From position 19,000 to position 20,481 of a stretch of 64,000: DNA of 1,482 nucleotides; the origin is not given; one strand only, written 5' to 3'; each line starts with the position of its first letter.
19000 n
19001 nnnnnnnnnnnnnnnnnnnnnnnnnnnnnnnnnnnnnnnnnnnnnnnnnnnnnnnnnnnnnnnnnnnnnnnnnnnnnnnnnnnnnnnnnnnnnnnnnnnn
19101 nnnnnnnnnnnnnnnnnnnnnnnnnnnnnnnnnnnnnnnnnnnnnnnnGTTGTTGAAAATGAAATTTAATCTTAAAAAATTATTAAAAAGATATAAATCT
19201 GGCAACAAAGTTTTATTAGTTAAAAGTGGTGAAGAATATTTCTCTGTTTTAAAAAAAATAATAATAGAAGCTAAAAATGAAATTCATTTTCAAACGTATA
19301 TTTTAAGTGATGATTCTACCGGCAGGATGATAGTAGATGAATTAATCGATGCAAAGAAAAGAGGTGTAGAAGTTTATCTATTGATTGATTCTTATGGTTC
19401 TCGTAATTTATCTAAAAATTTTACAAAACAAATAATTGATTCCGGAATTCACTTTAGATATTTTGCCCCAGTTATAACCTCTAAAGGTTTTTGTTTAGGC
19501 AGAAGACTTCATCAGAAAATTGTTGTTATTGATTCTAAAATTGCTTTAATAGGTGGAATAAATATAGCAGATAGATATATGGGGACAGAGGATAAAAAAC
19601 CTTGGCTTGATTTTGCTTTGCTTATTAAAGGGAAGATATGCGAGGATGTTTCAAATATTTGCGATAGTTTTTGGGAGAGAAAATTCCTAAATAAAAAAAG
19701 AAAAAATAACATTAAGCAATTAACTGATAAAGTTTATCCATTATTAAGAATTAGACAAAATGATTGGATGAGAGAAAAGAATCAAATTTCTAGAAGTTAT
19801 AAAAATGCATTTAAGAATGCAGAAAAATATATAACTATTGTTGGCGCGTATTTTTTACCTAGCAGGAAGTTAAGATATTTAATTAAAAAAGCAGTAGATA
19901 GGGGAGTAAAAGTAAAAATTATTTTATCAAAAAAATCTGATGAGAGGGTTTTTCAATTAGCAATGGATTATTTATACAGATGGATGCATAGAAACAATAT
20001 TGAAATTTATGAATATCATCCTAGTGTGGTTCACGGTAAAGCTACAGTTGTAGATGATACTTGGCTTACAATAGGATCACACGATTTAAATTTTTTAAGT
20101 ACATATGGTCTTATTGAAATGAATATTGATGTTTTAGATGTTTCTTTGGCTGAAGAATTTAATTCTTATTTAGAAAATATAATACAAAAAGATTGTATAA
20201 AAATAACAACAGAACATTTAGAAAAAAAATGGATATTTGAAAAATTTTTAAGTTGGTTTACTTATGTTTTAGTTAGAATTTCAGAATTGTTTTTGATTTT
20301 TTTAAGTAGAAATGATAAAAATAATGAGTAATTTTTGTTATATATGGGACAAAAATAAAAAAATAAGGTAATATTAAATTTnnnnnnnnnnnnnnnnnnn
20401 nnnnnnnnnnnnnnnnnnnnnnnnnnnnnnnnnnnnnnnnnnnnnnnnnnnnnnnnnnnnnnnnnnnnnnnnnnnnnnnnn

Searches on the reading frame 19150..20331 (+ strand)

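Call 10: search_protein_families(library=pfam, proteins=[window:19150-20331:+], max_evalue=0.1)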
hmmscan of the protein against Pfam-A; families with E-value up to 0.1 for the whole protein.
window:19150-20331:+ (393 aa): 6 families
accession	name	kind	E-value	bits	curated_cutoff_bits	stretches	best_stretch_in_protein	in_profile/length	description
PF13091.12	PLDc_2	-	9.2e-38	129.5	27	2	218-344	2-131/132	PLD-like domain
PF00614.28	PLDc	-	2e-13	50.1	21.9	2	117-143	2-28/28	Phospholipase D Active site motif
PF11495.14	Regulator_TrmB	-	4e-09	36.5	22.2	2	21-87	2-62/233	Archaeal transcriptional regulator TrmB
PF07894.18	SACK1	-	4.8e-05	23.5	21.4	0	34-100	130-193/274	Scaffolding anchor of CK1 domain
PF08350.17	FilR1_middle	-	0.006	17.1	27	1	226-312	16-98/128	Methanogenesis regulatory protein FilR1, middle domain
PF21984.2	DnaD_N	-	0.074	13.7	27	0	335-366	50-81/101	DnaD N-terminal domain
